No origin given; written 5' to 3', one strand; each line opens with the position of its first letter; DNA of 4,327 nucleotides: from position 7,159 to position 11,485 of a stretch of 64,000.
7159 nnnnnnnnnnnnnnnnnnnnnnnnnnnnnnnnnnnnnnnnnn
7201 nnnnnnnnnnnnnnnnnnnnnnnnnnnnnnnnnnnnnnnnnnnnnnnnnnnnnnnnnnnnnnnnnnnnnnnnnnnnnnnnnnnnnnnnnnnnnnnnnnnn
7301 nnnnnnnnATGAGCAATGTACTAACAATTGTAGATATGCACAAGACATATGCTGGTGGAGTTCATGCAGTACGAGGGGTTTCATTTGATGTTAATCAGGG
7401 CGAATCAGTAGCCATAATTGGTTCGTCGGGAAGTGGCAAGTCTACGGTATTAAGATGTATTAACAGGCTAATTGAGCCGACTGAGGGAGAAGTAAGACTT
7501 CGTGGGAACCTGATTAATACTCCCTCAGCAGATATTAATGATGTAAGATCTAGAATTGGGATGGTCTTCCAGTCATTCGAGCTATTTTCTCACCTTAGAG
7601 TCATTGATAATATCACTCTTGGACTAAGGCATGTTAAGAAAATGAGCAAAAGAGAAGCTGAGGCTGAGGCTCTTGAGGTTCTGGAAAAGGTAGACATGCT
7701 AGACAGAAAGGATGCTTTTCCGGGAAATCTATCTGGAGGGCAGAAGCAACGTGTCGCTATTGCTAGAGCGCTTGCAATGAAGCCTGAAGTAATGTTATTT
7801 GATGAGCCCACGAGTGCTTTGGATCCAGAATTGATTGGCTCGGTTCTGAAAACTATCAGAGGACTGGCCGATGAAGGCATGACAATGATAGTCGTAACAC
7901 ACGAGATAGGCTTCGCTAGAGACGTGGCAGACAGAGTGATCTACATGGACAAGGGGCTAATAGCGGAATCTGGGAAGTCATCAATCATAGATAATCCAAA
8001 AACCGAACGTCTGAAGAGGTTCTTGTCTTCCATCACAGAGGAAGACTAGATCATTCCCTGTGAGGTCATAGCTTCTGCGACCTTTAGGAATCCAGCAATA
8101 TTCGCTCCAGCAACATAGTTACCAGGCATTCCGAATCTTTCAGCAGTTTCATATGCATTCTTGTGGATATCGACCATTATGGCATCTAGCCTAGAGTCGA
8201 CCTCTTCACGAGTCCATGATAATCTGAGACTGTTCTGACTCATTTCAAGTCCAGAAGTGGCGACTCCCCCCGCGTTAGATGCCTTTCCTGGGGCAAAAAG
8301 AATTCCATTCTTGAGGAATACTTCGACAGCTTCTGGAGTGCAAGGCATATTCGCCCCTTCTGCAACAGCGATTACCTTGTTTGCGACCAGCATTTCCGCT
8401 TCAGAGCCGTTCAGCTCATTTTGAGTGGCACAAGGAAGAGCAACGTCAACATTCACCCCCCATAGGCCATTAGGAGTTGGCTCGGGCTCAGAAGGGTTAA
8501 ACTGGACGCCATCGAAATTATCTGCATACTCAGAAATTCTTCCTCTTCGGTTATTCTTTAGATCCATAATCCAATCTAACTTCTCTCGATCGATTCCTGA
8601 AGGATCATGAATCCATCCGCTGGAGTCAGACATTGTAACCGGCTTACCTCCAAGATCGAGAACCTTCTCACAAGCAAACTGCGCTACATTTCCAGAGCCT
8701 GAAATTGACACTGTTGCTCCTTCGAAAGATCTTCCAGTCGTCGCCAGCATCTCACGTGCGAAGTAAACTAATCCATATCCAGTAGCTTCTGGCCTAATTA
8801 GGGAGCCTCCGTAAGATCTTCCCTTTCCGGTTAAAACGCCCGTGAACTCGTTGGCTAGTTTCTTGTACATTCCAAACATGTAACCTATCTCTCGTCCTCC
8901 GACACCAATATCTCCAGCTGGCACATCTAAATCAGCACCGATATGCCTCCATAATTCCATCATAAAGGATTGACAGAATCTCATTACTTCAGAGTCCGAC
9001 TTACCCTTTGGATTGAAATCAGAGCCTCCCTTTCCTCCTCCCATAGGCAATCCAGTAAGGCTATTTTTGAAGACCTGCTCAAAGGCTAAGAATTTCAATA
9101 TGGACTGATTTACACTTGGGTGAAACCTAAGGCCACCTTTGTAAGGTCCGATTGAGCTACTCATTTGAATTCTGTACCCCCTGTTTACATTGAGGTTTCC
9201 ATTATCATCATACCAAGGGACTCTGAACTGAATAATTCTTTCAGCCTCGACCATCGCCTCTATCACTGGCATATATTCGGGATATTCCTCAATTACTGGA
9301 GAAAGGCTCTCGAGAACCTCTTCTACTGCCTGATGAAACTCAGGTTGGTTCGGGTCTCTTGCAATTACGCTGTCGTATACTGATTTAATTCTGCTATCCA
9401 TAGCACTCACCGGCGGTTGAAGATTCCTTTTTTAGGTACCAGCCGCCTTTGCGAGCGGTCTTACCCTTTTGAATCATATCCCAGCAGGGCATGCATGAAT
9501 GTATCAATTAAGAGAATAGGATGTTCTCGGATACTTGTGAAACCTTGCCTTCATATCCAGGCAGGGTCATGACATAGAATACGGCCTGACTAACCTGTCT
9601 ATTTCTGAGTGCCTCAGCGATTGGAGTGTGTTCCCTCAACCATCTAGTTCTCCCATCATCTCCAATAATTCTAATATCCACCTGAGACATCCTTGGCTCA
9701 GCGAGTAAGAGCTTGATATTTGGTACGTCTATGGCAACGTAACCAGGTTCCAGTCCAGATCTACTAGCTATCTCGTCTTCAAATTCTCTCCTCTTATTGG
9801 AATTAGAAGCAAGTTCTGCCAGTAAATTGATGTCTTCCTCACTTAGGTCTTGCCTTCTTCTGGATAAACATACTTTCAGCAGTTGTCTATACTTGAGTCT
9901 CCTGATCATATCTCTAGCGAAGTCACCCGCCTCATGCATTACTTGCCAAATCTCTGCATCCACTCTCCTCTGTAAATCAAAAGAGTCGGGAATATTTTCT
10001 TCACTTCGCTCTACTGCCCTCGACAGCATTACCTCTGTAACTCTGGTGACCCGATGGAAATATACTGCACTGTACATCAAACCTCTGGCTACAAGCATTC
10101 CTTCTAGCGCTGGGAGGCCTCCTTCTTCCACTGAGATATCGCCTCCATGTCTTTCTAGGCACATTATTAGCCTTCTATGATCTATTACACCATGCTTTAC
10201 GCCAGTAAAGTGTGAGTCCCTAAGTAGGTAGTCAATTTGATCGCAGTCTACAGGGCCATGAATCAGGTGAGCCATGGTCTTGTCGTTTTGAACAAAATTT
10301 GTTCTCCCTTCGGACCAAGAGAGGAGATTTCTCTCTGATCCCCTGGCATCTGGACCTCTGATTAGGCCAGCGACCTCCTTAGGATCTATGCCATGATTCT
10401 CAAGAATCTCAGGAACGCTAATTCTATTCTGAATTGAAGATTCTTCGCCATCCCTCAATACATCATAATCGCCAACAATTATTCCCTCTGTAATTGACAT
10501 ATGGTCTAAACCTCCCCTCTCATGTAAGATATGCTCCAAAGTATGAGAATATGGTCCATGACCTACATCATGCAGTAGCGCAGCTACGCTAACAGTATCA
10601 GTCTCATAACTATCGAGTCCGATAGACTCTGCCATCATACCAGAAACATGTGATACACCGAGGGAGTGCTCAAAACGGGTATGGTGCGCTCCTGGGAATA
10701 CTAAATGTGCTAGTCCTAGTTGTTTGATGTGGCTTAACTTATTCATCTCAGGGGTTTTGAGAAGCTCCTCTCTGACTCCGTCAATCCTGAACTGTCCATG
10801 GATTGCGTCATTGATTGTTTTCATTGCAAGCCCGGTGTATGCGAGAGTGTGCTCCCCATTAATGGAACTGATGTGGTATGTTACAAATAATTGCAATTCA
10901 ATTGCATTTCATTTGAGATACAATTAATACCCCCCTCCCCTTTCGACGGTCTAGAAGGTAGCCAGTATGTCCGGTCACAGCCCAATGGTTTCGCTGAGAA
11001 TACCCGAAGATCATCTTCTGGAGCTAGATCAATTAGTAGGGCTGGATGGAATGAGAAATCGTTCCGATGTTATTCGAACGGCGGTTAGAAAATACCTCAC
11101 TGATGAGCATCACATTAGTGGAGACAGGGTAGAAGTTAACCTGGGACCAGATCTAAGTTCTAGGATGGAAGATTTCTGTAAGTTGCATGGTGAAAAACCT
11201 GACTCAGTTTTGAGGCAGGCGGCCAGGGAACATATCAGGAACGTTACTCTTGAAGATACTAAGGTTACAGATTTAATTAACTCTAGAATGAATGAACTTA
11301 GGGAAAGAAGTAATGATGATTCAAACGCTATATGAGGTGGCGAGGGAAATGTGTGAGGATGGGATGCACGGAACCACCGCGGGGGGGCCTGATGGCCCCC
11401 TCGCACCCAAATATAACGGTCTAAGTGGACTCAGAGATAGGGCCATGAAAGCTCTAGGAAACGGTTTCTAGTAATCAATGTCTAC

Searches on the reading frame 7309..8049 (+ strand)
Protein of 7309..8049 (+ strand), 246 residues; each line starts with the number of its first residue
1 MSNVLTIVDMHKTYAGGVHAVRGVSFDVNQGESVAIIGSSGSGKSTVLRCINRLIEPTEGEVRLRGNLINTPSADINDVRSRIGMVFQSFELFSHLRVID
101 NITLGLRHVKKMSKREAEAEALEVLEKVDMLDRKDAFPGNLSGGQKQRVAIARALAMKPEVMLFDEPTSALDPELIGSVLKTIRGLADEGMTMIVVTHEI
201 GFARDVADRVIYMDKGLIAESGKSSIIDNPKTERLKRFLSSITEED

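Call 9: search_protein_families(library=pfam, proteins=[window:7309-8049:+], max_evalue=0.001)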
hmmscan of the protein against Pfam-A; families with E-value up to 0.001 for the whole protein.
window:7309-8049:+ (246 aa): 6 families
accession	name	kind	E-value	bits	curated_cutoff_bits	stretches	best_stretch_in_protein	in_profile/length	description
PF00005.33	ABC_tran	-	4.7e-39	134.6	25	1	22-169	2-137/137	ABC transporter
PF13304.12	AAA_21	-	1.8e-10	41.8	27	1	99-199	198-299/304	AAA domain, putative AbiEii toxin, Type IV TA system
PF02463.25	SMC_N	-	5.6e-10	39.5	40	1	33-210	26-208/220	RecF/RecN/SMC N terminal domain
PF13555.12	AAA_29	-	2.5e-07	30.8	27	1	22-59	13-50/61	P-loop containing region of AAA domain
PF09818.15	ABC_ATPase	-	6.5e-06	25.8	23.2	0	139-215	156-248/283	P-loop domain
PF13191.12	AAA_16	-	0.00033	21.6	32.6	1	30-70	23-62/167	AAA ATPase domain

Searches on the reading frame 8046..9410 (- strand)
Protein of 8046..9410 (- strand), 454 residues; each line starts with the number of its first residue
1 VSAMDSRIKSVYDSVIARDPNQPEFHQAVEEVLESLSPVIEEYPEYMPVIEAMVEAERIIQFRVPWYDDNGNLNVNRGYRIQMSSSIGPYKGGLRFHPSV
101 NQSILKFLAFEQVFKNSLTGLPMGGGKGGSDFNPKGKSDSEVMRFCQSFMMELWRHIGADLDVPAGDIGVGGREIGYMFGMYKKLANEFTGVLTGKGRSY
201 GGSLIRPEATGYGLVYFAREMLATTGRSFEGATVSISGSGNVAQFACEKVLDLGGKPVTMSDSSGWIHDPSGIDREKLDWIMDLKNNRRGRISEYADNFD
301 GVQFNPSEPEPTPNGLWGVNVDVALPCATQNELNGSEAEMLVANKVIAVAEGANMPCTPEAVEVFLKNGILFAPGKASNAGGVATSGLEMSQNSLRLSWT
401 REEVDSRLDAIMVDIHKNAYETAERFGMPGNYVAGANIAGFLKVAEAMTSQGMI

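Call 9: search_protein_families(library=pfam, proteins=[window:8046-9410:-], max_evalue=0.001)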
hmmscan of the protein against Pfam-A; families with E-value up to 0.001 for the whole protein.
window:8046-9410:- (454 aa): 2 families
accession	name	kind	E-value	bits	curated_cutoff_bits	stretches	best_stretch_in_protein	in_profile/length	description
PF00208.27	ELFV_dehydrog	-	1.2e-88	297.3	23.4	1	201-452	1-241/241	Glutamate/Leucine/Phenylalanine/Valine dehydrogenase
PF02812.23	ELFV_dehydrog_N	-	4.4e-51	172.4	25.3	1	57-184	2-129/129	Glu/Leu/Phe/Val dehydrogenase, dimerisation domain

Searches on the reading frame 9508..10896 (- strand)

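Call 8: search_protein_families(library=pfam, proteins=[window:9508-10896:-], max_evalue=0.001)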
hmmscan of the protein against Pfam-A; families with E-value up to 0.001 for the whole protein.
window:9508-10896:- (462 aa): 2 families
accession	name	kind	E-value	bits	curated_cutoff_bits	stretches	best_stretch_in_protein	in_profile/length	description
PF19276.4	HD_assoc_2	-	2.3e-37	129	23.1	1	238-460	1-211/222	HD associated region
PF01966.28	HD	-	5.9e-11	43.1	22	1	74-139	1-65/116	HD domain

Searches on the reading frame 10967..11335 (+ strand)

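Call 8: search_protein_families(library=pfam, proteins=[window:10967-11335:+], max_evalue=0.001)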
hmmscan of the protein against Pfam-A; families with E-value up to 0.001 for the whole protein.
window:10967-11335:+ (122 aa): 1 family
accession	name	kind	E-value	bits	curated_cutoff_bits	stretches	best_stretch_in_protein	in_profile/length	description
PF01402.27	RHH_1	-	5.9e-06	26.5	20.5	1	8-45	2-38/39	Ribbon-helix-helix protein, copG family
